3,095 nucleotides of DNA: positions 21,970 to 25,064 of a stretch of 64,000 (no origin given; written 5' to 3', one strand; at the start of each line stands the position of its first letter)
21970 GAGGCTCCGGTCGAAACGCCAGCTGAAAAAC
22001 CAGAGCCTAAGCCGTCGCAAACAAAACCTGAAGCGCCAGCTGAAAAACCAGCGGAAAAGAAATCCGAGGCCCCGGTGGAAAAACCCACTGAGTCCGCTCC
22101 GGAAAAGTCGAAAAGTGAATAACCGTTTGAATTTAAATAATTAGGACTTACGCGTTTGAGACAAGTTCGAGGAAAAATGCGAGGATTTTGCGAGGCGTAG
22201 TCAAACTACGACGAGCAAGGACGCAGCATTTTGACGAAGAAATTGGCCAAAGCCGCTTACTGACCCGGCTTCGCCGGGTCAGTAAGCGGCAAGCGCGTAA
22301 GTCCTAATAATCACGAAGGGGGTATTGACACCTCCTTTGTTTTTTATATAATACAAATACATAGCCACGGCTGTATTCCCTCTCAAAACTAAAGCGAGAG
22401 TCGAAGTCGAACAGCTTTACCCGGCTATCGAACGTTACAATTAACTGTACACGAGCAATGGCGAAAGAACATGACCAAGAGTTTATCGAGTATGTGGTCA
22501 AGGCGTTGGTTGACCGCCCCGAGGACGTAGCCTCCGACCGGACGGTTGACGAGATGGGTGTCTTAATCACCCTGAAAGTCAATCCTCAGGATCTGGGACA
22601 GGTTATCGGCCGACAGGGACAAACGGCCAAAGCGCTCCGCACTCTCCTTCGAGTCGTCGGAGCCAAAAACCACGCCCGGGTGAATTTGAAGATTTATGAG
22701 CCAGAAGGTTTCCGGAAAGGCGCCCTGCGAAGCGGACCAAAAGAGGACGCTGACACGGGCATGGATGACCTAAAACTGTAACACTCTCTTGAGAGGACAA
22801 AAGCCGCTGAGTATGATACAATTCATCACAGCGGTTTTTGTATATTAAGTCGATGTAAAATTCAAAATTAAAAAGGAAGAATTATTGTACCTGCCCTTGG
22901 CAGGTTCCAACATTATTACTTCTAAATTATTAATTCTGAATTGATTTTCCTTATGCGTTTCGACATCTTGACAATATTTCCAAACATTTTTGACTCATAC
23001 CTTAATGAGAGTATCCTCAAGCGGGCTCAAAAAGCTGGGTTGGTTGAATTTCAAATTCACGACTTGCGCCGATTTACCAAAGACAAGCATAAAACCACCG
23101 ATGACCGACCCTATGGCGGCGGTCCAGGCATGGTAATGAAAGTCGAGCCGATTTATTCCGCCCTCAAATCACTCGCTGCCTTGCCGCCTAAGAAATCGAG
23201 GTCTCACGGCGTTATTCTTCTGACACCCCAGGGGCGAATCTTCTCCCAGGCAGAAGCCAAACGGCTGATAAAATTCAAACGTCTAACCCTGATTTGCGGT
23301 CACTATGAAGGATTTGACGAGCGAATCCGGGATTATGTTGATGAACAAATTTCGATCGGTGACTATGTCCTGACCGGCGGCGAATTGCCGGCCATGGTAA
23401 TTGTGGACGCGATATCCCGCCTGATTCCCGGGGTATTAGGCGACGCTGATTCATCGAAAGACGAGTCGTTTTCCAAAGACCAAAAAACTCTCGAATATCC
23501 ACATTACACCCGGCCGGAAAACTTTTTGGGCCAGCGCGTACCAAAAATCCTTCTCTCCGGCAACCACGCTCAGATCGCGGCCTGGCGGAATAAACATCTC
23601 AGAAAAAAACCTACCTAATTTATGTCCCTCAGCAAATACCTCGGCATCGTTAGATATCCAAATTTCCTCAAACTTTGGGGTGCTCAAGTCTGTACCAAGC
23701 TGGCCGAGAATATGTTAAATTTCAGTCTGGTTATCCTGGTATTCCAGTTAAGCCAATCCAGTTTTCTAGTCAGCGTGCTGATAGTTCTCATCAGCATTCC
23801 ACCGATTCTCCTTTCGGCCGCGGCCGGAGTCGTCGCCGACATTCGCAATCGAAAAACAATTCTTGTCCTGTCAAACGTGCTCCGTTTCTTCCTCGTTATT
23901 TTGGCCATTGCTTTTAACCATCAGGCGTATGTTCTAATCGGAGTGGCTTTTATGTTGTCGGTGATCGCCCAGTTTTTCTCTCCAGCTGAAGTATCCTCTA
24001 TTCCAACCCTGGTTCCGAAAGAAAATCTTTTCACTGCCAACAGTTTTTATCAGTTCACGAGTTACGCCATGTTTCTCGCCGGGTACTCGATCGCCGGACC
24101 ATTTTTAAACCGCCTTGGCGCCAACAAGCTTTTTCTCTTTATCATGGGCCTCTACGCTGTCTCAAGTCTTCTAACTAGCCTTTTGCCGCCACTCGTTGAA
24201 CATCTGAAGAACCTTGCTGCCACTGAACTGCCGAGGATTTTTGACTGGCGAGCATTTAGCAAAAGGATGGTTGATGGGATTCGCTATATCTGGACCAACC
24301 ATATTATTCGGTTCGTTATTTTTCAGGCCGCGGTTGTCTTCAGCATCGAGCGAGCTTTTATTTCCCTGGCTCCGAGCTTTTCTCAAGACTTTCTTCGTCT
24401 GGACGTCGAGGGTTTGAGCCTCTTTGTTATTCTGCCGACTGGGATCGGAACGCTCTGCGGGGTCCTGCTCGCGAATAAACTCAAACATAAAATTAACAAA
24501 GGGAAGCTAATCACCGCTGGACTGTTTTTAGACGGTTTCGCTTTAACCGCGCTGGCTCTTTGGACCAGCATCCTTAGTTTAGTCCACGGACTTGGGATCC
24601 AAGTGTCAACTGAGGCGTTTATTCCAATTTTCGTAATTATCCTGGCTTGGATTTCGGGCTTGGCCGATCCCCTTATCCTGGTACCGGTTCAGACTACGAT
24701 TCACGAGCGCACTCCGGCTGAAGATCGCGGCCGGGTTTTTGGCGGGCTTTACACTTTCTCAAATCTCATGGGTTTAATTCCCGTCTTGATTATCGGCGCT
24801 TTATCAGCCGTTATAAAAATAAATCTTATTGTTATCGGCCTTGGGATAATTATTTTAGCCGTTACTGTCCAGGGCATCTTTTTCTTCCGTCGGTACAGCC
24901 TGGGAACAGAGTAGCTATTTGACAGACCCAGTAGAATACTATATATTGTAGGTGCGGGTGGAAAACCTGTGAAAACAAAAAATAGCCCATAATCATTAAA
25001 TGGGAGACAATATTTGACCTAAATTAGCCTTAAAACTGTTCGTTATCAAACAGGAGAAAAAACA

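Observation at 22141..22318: About 175-bp MITE-like element with terminal inverted repeats in two copies showing compensatory internal hairpins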

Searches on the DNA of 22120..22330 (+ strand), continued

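Call 73: search_with_rna_model(model_id=R1, sources=[L092, L093, L094, L095, L096, L097, L098, L099, L100, L101, L102, L103, L104, L105, L106, L107, L108, L109, L110, L111, L112, L113, L114, L115, L116, L117, L118, L119, L120, L121, L122, L123, L124, L125, L126, L127, L128, L129, L130, L131, L132, L133, L134, L135, L136, L137, L138, L139, L140, L141, L142, L143, L144, L145, L146, L147, L148, L149, L150, L151, L152, L153, L154, L155, L156, L157, L158, L159, L160, L161, L162, L163, L164, L165, L166, L167, L168, L169, L170, L171, L172, L173, L174, L175, L176, L177, L178, L179, L180, L181, L182, L183, L184, L185, L186, L187, L188, L189, L190, L191], max_evalue=0.000001, make_alignment=true)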
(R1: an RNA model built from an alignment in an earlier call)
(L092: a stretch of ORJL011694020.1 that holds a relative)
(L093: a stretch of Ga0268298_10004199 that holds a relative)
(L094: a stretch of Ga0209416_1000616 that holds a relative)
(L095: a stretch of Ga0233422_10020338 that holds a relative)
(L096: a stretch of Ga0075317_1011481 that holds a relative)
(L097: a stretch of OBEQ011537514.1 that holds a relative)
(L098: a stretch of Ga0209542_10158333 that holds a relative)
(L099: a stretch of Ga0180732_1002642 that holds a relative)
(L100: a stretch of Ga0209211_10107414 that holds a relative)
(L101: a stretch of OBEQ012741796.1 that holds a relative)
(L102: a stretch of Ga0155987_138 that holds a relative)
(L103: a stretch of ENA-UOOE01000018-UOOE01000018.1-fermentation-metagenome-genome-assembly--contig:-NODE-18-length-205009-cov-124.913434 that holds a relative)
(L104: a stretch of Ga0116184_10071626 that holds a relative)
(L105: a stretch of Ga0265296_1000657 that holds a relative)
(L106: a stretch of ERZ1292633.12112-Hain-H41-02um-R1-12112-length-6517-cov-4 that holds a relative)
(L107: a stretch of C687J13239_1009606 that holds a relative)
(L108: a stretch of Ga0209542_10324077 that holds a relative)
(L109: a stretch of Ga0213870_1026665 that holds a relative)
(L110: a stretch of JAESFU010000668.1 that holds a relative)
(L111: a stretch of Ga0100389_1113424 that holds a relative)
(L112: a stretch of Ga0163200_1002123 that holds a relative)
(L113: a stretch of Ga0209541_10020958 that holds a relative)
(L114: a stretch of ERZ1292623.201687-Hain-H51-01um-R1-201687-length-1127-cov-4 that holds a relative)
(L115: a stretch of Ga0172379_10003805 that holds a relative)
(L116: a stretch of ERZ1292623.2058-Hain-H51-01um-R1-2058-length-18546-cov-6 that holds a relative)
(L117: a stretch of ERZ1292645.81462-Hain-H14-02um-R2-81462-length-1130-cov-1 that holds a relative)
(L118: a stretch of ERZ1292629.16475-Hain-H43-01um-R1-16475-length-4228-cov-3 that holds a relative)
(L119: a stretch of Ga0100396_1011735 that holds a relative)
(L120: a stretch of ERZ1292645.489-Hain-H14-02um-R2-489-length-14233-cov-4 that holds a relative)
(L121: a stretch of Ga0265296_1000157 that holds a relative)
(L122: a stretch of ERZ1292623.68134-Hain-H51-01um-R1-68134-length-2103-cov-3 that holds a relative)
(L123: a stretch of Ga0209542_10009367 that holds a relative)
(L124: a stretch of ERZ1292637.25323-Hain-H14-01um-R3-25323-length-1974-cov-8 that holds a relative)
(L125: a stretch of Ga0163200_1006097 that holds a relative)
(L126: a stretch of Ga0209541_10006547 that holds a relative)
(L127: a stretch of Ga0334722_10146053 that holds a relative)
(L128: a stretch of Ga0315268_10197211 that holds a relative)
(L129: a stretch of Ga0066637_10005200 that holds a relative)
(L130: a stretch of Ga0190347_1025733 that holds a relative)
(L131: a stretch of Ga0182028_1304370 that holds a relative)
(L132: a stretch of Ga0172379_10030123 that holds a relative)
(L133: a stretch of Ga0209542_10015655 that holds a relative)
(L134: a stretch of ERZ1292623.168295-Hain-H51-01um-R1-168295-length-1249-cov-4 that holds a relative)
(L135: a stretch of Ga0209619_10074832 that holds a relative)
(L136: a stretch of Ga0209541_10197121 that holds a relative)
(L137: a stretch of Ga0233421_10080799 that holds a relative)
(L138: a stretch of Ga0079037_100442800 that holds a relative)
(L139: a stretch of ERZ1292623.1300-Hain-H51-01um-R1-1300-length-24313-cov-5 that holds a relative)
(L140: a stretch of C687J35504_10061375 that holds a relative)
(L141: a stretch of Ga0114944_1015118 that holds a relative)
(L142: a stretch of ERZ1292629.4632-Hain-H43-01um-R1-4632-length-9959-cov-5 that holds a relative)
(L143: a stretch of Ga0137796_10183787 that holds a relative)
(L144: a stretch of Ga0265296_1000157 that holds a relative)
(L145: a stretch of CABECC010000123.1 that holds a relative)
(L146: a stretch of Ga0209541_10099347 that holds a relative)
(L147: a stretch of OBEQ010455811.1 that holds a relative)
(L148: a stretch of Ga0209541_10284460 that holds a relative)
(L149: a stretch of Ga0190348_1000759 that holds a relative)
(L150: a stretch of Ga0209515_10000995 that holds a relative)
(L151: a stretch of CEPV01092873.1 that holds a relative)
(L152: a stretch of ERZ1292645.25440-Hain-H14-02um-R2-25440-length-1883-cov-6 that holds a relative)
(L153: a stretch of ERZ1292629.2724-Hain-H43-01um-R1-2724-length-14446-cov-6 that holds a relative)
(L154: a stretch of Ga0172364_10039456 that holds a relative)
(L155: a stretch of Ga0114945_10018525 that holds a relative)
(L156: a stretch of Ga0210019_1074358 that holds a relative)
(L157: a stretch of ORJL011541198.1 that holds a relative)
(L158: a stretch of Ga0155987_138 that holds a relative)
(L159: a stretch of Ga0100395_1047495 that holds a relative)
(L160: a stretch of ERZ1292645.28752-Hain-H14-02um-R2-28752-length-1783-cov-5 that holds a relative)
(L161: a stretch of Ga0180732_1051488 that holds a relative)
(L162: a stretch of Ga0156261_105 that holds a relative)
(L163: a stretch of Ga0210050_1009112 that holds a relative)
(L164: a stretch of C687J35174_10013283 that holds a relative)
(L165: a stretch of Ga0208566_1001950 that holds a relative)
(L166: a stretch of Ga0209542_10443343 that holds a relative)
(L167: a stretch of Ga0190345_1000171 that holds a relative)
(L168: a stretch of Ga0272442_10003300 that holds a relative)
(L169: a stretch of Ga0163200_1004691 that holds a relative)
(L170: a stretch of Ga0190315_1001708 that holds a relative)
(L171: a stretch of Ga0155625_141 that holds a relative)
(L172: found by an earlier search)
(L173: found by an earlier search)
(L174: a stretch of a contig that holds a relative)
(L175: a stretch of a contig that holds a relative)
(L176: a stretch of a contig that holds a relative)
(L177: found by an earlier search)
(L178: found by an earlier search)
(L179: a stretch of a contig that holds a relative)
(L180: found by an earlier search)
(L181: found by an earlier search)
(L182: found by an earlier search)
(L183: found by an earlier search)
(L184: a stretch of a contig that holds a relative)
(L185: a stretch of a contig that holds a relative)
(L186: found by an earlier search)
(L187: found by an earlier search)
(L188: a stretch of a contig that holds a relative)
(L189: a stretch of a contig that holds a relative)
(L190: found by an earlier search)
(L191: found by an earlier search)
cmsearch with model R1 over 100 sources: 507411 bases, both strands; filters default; matches with E-value up to 0.000001: 23.
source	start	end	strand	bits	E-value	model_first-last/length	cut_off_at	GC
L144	3187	3291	+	110.8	2.3e-22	1-105/105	no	0.5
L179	8884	8988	+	108.9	6e-22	1-105/105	no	0.5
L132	768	873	+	107.1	1.6e-21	1-105/105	no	0.56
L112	5024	5129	+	105.6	3.5e-21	1-105/105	no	0.55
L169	2212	2317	+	101.2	3.4e-20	1-105/105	no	0.58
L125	782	886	+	100.1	6.2e-20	1-105/105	no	0.47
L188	1377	1482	+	93.7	1.8e-18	1-105/105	no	0.51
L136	1581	1684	-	91.1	7.1e-18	1-105/105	no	0.46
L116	539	643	-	90.2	1.2e-17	1-105/105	no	0.48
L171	11414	11518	+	89.1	2.1e-17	1-105/105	no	0.6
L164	5534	5636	-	86.5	8.2e-17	1-105/105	no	0.45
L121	5678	5781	-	84.4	2.4e-16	1-105/105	no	0.58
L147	7219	7323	+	78.6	5.3e-15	1-105/105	no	0.56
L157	8284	8386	+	77.6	8.9e-15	1-105/105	no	0.49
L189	437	542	+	76.5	1.6e-14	1-105/105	no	0.39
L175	2088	2192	-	71.1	2.7e-13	1-105/105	no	0.53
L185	837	942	-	65.2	6.3e-12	1-105/105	no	0.42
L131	1500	1644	-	57.4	3.9e-10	1-105/105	no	0.52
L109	301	407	-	55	1.3e-09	1-105/105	no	0.59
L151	863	1000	+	52.7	4.4e-09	1-105/105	no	0.54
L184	427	527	-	50.9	1.2e-08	1-105/105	no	0.51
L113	777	877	-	50.9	1.2e-08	1-105/105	no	0.41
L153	10535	10641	-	49.6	2.3e-08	1-105/105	no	0.54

Alignment A6: 23 matches aligned to the model, 170 columns, each read 5' to 3' on its own strand. Consensus structure (alignment columns), stored with it:
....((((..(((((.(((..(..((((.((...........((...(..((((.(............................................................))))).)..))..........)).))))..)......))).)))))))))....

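Call 83: search_with_rna_model(model_id=R1, sources=[L192, L193, L194, L195, L196, L197, L198, L199, L200, L201, L202, L203, L204, L205, L206, L207, L208, L209, L210, L211, L212], max_evalue=0.001)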
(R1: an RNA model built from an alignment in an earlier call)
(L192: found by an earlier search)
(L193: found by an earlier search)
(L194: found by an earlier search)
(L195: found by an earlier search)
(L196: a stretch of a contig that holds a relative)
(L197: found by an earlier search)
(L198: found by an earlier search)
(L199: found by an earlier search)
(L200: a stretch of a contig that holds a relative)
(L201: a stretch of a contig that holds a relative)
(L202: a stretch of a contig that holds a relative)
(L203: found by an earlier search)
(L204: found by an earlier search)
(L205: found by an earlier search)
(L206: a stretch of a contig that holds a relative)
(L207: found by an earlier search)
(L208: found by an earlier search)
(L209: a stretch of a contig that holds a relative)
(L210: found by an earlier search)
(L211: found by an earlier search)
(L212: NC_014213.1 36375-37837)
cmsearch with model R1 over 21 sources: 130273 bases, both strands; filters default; matches with E-value up to 0.001: 3.
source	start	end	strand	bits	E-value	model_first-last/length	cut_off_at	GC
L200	2395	2499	+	83.7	9.4e-17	1-105/105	no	0.55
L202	399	502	-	80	6.4e-16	1-105/105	no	0.34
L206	3963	4069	+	51.3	2.5e-09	1-105/105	no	0.57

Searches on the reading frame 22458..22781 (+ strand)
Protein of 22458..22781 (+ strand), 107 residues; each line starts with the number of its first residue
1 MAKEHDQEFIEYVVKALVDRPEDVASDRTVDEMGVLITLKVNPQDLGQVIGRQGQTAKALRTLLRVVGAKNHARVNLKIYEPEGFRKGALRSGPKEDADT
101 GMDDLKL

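Call 53: search_protein_families(library=pfam, proteins=[window:22458-22781:+], max_evalue=0.001)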
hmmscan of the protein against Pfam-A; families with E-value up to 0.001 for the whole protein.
window:22458-22781:+ (107 aa): 1 family
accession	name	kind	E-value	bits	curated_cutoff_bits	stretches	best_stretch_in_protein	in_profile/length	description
PF13083.13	KH_KhpA-B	-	8.8e-22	77.3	32.1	1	7-79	1-73/73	KhpA/KhpB, KH domain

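Call 54: find_homologous_proteins(query=window:22458-22778:+, max_evalue=1e-10)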
Query window:22458-22778:+ (107 aa): 7989 proteins with E <= 1e-10 among 8000 candidates; the best 120 are listed.
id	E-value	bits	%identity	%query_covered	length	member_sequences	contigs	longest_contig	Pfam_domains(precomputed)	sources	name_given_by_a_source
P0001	2.1e-62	225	100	100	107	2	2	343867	PF13083.14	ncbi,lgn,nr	ncbi:MAG: KH domain-containing protein [Patescibacteria group bacterium]|nr:KH domain-containing pro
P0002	5.8e-52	192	88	98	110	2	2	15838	PF13083.14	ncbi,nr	ncbi:KH domain-containing protein [Patescibacteria group bacterium]|nr:KH domain-containing protein 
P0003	1.3e-50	187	86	100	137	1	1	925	PF13083.14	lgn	-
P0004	3.2e-50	186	82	100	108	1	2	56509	PF13083.14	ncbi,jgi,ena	ncbi:MAG: KH domain-containing protein [Patescibacteria group bacterium]|jgi:hypothetical protein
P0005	5.4e-50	186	86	100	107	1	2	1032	PF13083.14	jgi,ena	-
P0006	1.8e-49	184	84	98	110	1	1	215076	PF13083.14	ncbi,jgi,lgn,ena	ncbi:MAG: KH domain-containing protein [Patescibacteria group bacterium]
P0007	3.3e-49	183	83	100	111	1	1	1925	PF13083.14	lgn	-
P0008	5.7e-49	182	84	98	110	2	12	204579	PF13083.14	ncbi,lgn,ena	-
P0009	1.9e-48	181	85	100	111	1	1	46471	PF13083.14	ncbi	-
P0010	2.1e-48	180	84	100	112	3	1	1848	PF13083.14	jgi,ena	-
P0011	5.4e-48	179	83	98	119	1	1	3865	PF13083.14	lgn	-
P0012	5.5e-48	179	81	100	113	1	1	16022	PF13083.14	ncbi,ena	-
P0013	6.7e-48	179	80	100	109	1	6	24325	PF13083.14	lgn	-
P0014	1.5e-47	178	83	100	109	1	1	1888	PF13083.14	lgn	-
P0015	2.2e-47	177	82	100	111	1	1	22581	PF13083.14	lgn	-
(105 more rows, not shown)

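Call 55: find_encoding_contigs(protein=P0002, flank=2500, max_places=3)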
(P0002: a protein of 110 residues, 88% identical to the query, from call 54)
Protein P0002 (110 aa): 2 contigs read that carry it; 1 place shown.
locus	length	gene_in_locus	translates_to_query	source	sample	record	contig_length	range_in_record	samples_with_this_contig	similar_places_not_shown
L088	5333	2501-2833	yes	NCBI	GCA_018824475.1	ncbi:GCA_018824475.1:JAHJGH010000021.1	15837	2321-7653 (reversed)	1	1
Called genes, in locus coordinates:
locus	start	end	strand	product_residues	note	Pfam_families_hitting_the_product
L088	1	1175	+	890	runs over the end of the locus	PF02463:SMC_N, PF13175:AAA_15, PF13304:AAA_21 (weak), PF13476:AAA_23 (weak), PF13555:AAA_29 (weak)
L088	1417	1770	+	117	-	PF00886:Ribosomal_S16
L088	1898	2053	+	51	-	-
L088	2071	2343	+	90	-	-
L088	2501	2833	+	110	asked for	PF13083:KH_KhpA-B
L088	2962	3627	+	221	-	PF01746:tRNA_m1G_MT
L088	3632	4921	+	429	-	PF05977:MFS_3, PF07690:MFS_1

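Call 56: find_encoding_contigs(protein=P0006, flank=2500, max_places=3)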
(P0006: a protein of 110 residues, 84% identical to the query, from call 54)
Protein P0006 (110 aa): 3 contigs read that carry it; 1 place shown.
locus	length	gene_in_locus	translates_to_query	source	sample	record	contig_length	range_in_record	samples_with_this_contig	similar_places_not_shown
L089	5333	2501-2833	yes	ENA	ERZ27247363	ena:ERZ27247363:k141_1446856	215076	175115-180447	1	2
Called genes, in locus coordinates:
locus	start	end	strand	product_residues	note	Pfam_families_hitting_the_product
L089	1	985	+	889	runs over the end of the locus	PF02463:SMC_N, PF13304:AAA_21 (weak), PF13476:AAA_23, PF13555:AAA_29 (faint)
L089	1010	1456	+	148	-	-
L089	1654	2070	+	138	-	PF00886:Ribosomal_S16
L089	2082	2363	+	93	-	-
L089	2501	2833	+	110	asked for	PF13083:KH_KhpA-B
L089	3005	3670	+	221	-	PF01746:tRNA_m1G_MT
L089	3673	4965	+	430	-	PF05977:MFS_3, PF07690:MFS_1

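Call 57: find_encoding_contigs(protein=P0001, flank=10000, max_places=3)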
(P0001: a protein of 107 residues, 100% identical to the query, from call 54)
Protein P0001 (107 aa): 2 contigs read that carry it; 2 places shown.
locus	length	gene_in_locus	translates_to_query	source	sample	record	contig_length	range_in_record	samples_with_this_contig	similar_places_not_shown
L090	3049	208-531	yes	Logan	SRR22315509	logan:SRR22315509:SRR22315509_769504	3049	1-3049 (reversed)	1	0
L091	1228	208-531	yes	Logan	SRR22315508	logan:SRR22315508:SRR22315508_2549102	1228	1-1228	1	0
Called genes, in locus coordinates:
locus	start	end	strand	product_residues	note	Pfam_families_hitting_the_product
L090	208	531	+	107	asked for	PF13083:KH_KhpA-B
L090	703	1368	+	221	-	PF01746:tRNA_m1G_MT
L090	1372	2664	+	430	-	PF05977:MFS_3, PF07690:MFS_1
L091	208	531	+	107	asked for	PF13083:KH_KhpA-B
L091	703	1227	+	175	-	?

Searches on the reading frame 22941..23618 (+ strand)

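Call 53: search_protein_families(library=pfam, proteins=[window:22941-23618:+], max_evalue=0.001)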
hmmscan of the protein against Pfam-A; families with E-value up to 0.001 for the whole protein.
window:22941-23618:+ (225 aa): 1 family
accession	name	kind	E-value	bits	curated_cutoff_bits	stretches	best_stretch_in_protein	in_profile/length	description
PF01746.26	tRNA_m1G_MT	-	1.4e-60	204.8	27.3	1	27-220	2-186/195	tRNA (Guanine-1)-methyltransferase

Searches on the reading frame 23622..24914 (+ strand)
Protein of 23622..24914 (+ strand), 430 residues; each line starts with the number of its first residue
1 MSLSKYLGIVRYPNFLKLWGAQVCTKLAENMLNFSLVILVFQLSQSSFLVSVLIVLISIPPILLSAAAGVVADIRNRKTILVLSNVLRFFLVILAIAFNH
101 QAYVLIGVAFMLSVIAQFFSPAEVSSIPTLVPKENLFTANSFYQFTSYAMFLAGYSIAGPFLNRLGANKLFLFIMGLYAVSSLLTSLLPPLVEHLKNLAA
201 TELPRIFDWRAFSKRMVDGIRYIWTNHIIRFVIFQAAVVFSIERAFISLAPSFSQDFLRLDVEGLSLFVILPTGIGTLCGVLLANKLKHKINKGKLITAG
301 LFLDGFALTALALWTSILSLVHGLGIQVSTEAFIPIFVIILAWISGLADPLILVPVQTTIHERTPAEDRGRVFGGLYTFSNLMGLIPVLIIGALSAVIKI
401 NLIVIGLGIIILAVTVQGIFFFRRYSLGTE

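Call 53: search_protein_families(library=pfam, proteins=[window:23622-24914:+], max_evalue=0.001)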
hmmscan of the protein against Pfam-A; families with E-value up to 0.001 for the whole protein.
window:23622-24914:+ (430 aa): 2 families
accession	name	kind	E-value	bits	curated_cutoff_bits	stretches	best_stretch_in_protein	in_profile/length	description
PF07690.21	MFS_1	-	2.6e-25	89.5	33.4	2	18-321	1-303/347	Major Facilitator Superfamily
PF05977.19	MFS_3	-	2e-15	56.7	27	1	11-321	8-311/524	Transmembrane secretion effector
